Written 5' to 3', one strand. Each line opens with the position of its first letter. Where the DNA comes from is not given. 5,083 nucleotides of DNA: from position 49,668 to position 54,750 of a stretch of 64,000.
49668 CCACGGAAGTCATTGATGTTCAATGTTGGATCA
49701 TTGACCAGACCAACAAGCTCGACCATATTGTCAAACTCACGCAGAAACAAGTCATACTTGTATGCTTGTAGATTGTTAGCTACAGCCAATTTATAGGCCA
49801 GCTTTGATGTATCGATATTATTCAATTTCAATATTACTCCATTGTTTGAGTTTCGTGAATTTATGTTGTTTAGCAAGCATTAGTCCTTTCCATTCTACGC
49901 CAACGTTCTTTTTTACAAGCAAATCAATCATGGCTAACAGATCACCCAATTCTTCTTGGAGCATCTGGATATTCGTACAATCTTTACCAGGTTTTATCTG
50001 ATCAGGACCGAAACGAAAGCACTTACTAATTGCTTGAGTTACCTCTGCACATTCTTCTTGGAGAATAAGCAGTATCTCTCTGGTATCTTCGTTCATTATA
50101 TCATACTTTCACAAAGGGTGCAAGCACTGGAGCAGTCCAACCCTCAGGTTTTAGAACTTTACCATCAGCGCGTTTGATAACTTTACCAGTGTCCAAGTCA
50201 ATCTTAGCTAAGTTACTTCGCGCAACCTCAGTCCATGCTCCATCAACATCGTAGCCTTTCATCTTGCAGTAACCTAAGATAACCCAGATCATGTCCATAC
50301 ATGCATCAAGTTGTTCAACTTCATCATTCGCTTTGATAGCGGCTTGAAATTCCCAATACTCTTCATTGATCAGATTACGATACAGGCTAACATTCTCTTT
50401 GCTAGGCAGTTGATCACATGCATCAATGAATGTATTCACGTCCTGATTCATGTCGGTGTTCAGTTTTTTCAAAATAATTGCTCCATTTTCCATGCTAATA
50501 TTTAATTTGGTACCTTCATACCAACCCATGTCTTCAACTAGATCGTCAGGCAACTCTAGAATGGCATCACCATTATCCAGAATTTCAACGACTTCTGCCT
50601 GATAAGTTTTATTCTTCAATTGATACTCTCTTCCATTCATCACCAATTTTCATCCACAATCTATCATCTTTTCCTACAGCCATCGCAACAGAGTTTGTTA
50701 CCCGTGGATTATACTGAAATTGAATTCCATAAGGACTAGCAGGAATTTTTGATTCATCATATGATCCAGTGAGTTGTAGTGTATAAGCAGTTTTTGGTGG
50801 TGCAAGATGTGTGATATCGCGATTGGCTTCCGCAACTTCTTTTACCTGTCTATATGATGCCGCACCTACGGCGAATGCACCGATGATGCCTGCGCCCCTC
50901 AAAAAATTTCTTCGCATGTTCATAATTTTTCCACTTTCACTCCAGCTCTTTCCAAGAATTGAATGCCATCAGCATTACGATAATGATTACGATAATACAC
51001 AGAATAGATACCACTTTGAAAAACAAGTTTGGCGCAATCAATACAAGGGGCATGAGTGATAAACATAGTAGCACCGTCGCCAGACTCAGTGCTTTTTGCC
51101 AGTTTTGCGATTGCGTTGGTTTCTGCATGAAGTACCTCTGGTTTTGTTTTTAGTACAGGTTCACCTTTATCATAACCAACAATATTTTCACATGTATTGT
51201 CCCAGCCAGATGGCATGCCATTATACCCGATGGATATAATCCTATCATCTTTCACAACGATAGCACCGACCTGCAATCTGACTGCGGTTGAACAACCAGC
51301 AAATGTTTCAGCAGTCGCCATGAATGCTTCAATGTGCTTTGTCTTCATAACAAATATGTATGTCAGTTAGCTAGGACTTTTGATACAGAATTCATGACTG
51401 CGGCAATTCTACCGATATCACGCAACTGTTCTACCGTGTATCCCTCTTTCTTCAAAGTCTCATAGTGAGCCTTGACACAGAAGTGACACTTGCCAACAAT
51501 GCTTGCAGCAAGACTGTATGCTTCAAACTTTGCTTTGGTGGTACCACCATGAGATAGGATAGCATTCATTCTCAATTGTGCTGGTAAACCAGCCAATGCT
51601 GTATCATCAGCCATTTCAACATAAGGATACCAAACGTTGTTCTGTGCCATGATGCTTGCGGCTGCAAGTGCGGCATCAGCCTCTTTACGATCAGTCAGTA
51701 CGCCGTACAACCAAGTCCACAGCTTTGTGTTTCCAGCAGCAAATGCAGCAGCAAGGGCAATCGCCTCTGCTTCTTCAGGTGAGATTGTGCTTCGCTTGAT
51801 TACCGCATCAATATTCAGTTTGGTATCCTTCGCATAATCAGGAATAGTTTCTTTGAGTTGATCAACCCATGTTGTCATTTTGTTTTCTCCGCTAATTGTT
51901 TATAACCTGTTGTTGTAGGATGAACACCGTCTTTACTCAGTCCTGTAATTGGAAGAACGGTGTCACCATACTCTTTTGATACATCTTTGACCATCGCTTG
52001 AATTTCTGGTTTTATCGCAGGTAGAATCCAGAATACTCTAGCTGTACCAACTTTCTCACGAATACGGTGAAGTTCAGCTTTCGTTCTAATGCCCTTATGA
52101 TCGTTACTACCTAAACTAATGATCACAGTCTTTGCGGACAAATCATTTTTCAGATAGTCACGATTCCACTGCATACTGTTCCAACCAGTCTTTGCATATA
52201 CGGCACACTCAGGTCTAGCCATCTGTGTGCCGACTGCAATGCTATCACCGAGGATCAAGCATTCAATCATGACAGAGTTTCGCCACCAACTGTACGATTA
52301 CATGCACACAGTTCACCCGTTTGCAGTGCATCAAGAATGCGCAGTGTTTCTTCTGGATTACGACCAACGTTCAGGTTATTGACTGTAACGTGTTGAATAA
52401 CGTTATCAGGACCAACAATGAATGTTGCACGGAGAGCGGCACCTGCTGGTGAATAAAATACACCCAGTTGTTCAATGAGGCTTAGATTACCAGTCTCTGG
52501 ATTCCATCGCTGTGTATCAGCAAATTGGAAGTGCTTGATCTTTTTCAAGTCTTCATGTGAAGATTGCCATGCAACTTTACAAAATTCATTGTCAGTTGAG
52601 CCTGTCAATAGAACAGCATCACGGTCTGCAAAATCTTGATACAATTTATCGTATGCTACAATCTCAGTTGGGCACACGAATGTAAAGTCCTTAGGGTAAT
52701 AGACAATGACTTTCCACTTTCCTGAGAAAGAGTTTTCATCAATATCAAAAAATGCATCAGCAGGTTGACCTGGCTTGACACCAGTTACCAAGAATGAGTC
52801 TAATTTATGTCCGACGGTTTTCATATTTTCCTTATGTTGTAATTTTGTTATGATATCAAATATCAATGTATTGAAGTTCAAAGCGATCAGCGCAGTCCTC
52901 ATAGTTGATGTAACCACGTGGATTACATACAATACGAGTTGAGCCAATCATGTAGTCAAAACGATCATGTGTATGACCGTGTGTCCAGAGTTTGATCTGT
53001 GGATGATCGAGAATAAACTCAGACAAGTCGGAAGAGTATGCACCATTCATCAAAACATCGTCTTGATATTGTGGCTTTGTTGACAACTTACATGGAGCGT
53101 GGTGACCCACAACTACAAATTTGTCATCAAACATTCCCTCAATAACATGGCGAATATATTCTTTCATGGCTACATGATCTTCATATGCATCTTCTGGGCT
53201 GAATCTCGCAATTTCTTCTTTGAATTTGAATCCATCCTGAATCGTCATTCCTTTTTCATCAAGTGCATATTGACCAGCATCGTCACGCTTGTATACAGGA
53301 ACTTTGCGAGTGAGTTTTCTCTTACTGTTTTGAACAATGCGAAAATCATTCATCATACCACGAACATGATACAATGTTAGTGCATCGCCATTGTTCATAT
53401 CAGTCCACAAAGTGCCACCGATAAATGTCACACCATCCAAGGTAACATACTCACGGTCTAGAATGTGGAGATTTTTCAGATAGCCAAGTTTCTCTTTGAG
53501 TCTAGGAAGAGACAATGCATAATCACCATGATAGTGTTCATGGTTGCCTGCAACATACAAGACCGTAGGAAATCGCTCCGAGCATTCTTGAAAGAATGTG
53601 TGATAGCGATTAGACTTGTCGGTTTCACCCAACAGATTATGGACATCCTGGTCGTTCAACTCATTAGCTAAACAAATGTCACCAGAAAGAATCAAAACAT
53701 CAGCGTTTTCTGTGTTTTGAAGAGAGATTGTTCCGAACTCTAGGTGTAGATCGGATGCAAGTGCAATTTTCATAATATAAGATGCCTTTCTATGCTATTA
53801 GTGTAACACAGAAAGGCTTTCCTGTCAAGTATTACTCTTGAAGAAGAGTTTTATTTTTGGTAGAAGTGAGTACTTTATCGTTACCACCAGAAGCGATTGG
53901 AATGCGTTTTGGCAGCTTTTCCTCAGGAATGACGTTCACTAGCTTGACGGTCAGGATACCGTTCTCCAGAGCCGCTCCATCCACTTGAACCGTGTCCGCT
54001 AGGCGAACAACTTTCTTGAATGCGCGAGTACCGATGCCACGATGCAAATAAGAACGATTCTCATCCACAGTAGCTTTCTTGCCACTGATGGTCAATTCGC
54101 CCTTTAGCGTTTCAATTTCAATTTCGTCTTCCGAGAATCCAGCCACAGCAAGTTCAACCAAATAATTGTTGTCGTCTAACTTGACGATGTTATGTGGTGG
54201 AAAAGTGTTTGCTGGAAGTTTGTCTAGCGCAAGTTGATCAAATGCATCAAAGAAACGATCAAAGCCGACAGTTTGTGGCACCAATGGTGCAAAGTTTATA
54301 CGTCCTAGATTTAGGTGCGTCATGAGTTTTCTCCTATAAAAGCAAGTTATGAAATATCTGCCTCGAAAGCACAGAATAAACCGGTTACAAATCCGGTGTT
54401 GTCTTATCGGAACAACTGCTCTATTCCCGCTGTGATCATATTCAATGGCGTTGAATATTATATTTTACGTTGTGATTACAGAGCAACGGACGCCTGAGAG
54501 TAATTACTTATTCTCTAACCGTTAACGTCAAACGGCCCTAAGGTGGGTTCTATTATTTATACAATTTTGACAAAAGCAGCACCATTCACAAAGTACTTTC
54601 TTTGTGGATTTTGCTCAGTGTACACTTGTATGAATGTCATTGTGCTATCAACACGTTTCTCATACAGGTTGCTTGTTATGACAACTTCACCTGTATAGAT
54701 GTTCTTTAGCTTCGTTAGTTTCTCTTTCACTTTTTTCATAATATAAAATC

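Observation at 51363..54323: Phage-encoded stress/redox module: Hsp20 - metallophosphoesterase - 2-Cys peroxiredoxin - SGNH hydrolase - AhpD-like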

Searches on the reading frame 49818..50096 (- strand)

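Call 3: search_protein_families(library=pfam, proteins=[window:49818-50096:-], max_evalue=0.01)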
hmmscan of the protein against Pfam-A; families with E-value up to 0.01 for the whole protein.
window:49818-50096:- (92 aa): 1 family
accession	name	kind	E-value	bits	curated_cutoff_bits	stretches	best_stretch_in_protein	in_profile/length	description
PF03819.22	MazG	-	3.5e-06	27.6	22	1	7-61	5-44/74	MazG nucleotide pyrophosphohydrolase domain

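Call 4: search_protein_families(library=phrogs, proteins=[window:49818-50096:-], max_evalue=0.001)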
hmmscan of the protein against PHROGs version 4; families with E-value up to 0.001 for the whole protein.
window:49818-50096:- (92 aa): 3 families
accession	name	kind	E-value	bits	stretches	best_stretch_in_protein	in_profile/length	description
phrog_4856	-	other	6e-20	72.7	1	2-87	85-173/195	nucleoside triphosphate pyrophosphohydrolase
phrog_2245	-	other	2.4e-05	25.3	1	10-84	139-202/218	nucleoside triphosphate pyrophosphohydrolase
phrog_12840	-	unknown function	0.00012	23.2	1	2-65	18-82/204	-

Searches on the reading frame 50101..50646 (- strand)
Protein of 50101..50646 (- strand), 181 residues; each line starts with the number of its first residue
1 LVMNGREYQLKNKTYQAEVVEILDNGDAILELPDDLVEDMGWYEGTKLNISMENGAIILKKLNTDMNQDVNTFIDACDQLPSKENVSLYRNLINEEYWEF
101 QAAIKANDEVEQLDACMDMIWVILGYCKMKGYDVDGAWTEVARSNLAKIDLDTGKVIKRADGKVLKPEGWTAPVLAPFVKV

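Call 3: search_protein_families(library=pfam, proteins=[window:50101-50646:-], max_evalue=0.01)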
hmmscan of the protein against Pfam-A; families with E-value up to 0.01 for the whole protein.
window:50101-50646:- (181 aa): 2 families
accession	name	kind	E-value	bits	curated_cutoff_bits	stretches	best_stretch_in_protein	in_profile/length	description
PF01503.22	PRA-PH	-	3e-09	37.6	21.3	1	84-145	23-86/86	Phosphoribosyl-ATP pyrophosphohydrolase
PF04014.23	MazE_antitoxin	-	0.0075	16.6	24.7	0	32-63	12-44/48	Antidote-toxin recognition MazE, bacterial antitoxin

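Call 4: search_protein_families(library=phrogs, proteins=[window:50101-50646:-], max_evalue=0.001)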
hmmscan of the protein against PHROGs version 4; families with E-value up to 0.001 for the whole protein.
window:50101-50646:- (181 aa): 7 families
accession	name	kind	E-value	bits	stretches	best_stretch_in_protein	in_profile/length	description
phrog_671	-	other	1.6e-30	107.3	1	59-180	531-658/678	nucleotide pyrophosphohydrolase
phrog_661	-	unknown function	4.7e-13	49.7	1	13-67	5-58/61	-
phrog_12019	-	other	1.3e-09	39.2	1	85-176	145-237/241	MazG-like pyrophosphatase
phrog_18404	-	other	1.3e-09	38.6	1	57-174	20-137/264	hydrolase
phrog_4159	-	other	5.1e-08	33.5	1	91-157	143-227/270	nucleotide pyrophosphohydrolase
phrog_38514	-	unknown function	6.8e-06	27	1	92-179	41-125/348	-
phrog_4324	-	unknown function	0.00084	20.5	0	28-78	13-61/89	-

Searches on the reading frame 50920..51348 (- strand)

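Call 3: search_protein_families(library=pfam, proteins=[window:50920-51348:-], max_evalue=0.01)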
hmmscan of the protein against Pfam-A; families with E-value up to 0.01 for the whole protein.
window:50920-51348:- (142 aa): 7 families
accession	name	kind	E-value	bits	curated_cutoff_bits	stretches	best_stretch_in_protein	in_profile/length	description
PF00383.29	dCMP_cyt_deam_1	-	3.3e-21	75.5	25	1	5-119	3-100/102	Cytidine and deoxycytidylate deaminase zinc-binding region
PF14437.12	MafB19-deam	-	2.5e-14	53.8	27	1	5-124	3-104/142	MafB19-like deaminase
PF08210.17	APOBEC_N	-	4.8e-06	27.1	25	1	65-110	38-86/170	APOBEC-like N-terminal domain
PF14439.12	Bd3614-deam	-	2.4e-05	24.7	38.5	1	69-119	31-88/113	Bd3614-like deaminase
PF18771.7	APOBEC3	-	0.00074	20.1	27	0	71-140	29-114/137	APOBEC3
PF18750.7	SNAD4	-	0.00077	19.9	27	1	65-109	24-71/130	Secreted Novel AID/APOBEC-like Deaminase 4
PF18772.7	APOBEC2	-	0.0021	18.5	26.8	0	65-110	42-90/175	APOBEC2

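Call 4: search_protein_families(library=phrogs, proteins=[window:50920-51348:-], max_evalue=0.001)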
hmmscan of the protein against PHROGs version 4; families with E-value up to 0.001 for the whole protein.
window:50920-51348:- (142 aa): 8 families
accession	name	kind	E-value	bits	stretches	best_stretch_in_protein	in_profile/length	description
phrog_174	-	DNA, RNA and nucleotide metabolism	1.5e-52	180.5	1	1-142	112-247/384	dCMP deaminase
phrog_20648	-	DNA, RNA and nucleotide metabolism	1.7e-28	100.7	1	1-139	2-137/311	dCMP deaminase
phrog_2369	-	DNA, RNA and nucleotide metabolism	1.3e-19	72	1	2-128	2-132/195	dCMP deaminase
phrog_9198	-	unknown function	1.3e-08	35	1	20-131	336-445/531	-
phrog_18355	-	DNA, RNA and nucleotide metabolism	4e-08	34.2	1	73-121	3-49/52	deoxycytidinylate deaminase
phrog_8118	-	unknown function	2.9e-07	30.5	1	69-123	474-529/577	-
phrog_20806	-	DNA, RNA and nucleotide metabolism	1.1e-05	26.6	1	57-117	5-59/97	deoxycytidinylate deaminase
phrog_22830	-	unknown function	0.00011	22.7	1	68-141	211-285/289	-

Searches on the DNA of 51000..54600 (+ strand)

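Call 5: search_dna_similar(query=window:51000-54600:+, collection=phages, mode=near, max_rows=30)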
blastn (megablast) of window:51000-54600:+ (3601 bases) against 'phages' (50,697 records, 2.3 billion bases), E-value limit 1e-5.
No match.
